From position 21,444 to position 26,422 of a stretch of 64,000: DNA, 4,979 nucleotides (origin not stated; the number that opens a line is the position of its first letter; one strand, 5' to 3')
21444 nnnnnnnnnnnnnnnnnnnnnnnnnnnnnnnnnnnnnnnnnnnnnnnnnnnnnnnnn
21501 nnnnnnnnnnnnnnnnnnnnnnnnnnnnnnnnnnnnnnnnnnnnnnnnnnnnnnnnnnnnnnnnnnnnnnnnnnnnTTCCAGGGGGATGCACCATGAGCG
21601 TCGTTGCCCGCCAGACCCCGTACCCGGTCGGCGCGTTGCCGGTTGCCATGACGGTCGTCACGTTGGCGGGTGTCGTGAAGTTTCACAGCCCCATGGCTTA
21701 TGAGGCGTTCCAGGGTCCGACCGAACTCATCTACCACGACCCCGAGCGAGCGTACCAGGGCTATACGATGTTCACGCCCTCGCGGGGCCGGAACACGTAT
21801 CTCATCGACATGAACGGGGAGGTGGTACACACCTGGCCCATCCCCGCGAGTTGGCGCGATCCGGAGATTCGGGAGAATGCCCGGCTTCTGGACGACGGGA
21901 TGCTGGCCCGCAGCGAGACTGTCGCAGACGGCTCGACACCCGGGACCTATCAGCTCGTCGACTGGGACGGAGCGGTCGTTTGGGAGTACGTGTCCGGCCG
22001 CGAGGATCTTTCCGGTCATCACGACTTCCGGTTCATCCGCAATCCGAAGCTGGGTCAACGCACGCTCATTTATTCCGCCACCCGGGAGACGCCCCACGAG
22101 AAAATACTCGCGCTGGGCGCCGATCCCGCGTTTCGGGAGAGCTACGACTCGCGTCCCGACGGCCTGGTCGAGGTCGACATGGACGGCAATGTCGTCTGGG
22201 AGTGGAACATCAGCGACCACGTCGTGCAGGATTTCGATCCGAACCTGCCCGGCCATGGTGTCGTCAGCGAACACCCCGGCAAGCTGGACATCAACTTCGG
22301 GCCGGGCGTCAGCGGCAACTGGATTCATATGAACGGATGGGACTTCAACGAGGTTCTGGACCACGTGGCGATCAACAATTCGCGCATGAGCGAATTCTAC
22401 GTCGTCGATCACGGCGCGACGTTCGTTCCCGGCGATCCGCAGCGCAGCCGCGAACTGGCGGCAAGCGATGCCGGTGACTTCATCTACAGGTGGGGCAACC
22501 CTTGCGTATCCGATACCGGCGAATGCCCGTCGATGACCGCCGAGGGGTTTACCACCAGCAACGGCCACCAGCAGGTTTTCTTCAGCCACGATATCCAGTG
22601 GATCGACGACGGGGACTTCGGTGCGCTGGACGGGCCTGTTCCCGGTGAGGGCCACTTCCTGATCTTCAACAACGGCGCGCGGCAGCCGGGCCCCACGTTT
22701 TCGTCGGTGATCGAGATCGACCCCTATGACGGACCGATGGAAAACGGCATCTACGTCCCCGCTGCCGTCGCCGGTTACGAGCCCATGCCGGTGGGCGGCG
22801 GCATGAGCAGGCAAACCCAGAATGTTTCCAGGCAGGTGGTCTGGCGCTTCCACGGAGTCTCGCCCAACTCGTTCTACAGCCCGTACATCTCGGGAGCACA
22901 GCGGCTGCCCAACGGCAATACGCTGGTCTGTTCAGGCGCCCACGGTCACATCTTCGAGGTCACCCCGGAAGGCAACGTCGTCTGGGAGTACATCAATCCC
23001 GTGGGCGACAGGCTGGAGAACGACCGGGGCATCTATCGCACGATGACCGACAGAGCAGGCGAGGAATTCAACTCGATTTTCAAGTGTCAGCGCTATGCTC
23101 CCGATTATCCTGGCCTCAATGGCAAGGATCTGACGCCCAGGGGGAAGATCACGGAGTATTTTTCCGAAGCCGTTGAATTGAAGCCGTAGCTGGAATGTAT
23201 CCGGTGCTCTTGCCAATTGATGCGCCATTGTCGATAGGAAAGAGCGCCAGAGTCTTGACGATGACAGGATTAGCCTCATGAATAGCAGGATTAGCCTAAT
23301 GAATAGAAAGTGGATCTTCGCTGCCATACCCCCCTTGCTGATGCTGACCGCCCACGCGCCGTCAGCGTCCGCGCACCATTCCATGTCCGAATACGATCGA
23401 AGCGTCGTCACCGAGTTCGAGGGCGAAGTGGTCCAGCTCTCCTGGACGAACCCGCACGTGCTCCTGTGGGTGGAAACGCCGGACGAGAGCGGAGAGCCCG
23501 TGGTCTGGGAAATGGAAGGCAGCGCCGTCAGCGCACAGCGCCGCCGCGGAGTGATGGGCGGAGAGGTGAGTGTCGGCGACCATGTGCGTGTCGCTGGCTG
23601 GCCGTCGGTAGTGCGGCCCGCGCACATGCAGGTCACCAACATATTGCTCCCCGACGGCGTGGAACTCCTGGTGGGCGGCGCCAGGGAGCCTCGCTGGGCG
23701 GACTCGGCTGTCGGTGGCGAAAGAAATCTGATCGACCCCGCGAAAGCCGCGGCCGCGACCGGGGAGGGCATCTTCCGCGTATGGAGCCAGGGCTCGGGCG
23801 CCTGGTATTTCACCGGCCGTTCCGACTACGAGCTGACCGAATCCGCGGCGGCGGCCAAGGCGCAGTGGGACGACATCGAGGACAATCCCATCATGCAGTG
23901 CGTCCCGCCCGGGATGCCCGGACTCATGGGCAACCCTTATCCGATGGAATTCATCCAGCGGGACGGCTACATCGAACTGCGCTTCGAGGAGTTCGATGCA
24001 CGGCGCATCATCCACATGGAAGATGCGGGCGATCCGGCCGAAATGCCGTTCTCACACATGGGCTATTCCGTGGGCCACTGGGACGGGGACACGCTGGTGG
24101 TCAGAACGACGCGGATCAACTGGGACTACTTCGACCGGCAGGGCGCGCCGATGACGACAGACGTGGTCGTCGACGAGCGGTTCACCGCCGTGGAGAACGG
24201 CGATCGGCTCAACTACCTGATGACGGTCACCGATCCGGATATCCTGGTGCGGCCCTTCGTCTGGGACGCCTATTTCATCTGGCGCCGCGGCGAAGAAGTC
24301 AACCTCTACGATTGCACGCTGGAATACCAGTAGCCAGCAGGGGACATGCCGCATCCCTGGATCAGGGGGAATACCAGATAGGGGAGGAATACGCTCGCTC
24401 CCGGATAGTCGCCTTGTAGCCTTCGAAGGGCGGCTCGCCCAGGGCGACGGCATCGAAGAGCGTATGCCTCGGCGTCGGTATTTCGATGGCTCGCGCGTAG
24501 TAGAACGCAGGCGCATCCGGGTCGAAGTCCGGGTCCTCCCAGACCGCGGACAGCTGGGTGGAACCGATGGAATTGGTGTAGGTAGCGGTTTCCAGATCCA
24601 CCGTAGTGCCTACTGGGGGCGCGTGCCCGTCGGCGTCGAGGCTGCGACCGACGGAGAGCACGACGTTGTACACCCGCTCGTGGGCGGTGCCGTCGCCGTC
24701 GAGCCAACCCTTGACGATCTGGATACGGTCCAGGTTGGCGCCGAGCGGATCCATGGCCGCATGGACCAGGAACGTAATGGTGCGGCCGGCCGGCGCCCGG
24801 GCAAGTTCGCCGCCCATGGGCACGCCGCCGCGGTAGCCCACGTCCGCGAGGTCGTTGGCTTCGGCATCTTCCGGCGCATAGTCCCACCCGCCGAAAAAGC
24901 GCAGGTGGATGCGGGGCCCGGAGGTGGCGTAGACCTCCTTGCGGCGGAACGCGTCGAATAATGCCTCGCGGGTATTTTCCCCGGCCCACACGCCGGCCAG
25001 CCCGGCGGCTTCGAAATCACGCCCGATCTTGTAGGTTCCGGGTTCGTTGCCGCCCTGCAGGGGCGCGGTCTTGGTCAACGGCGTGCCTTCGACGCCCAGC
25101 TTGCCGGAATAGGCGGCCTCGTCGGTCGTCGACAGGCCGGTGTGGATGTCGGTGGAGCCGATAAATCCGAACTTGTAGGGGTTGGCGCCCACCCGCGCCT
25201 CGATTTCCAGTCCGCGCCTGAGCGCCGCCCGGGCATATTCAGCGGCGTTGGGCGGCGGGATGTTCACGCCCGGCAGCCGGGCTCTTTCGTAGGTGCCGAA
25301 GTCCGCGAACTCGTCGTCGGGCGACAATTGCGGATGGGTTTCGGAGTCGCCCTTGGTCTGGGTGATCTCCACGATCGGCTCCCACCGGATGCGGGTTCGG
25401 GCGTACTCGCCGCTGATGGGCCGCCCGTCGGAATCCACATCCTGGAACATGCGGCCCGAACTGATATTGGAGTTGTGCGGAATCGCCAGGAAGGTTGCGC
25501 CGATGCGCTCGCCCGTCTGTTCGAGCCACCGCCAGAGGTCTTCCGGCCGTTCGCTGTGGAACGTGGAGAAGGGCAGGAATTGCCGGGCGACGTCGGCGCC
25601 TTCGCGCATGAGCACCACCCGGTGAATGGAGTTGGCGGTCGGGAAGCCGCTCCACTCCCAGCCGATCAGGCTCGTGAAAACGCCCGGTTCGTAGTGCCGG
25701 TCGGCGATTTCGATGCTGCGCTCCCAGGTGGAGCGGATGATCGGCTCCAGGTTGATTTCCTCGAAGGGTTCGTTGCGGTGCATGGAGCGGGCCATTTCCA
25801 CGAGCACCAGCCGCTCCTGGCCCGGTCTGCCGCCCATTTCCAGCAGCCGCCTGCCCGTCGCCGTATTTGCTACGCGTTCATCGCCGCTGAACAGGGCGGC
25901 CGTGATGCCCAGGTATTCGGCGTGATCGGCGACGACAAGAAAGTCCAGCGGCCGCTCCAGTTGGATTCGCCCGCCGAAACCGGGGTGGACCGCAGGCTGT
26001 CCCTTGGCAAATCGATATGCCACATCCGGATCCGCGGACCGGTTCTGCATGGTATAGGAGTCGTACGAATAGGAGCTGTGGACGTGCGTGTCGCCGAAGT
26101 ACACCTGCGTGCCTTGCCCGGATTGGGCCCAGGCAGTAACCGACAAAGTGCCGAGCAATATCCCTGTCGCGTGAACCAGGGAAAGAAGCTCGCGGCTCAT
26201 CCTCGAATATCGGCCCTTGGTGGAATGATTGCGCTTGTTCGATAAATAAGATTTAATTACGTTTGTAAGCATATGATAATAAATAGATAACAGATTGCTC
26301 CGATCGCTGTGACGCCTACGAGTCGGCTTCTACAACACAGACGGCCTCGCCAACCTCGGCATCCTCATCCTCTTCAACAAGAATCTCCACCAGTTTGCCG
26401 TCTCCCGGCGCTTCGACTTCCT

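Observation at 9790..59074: Recurring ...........-type palindrome in at least four promoter regions spread over 50 kb - candidate GntR/FadR regulon linking the ASST, P450, TBDR and hydrolase operons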

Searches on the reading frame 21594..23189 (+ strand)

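Call 7: search_protein_families(library=pfam, proteins=[window:21594-23189:+], max_evalue=0.00001)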
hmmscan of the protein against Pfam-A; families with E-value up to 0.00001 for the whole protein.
window:21594-23189:+ (531 aa): 1 family
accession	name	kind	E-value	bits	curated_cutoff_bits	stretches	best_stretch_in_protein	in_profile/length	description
PF05935.17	Arylsulfotrans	-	1.5e-12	47.6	24.2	1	163-260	97-191/374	Arylsulfotransferase (ASST)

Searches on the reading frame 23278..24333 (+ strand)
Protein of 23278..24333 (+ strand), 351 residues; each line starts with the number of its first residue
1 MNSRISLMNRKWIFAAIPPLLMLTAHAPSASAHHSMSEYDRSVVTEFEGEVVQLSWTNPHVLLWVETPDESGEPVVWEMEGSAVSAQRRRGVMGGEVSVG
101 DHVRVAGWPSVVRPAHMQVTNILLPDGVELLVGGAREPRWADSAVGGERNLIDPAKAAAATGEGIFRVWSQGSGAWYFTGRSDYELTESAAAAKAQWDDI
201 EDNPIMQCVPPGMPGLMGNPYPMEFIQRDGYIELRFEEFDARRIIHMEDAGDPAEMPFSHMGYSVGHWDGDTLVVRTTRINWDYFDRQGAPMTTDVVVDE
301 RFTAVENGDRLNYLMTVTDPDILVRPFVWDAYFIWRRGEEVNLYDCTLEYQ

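Call 7: search_protein_families(library=pfam, proteins=[window:23278-24333:+], max_evalue=0.00001)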
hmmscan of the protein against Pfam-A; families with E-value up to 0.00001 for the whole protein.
window:23278-24333:+ (351 aa): 1 family
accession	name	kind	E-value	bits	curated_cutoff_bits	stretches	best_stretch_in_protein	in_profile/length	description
PF19649.4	DUF6152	-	5.5e-17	62.1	27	1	24-110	3-89/98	Family of unknown function (DUF6152)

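Call 40: search_protein_families(library=ncbifam, proteins=[window:23278-24333:+], max_evalue=0.00001)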
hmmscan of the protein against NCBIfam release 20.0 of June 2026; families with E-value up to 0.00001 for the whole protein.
window:23278-24333:+ (351 aa): 0 families

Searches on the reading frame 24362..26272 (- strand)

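Call 7: search_protein_families(library=pfam, proteins=[window:24362-26272:-], max_evalue=0.00001)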
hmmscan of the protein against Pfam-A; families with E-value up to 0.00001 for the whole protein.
window:24362-26272:- (636 aa): 1 family
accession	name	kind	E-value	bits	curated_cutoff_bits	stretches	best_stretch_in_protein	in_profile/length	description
PF12228.14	DUF3604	-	2.7e-223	743.1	20.4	1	55-636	4-591/591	Protein of unknown function (DUF3604)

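Call 40: search_protein_families(library=ncbifam, proteins=[window:24362-26272:-], max_evalue=0.00001)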
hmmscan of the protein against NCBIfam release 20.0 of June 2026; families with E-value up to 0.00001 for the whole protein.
window:24362-26272:- (636 aa): 0 families
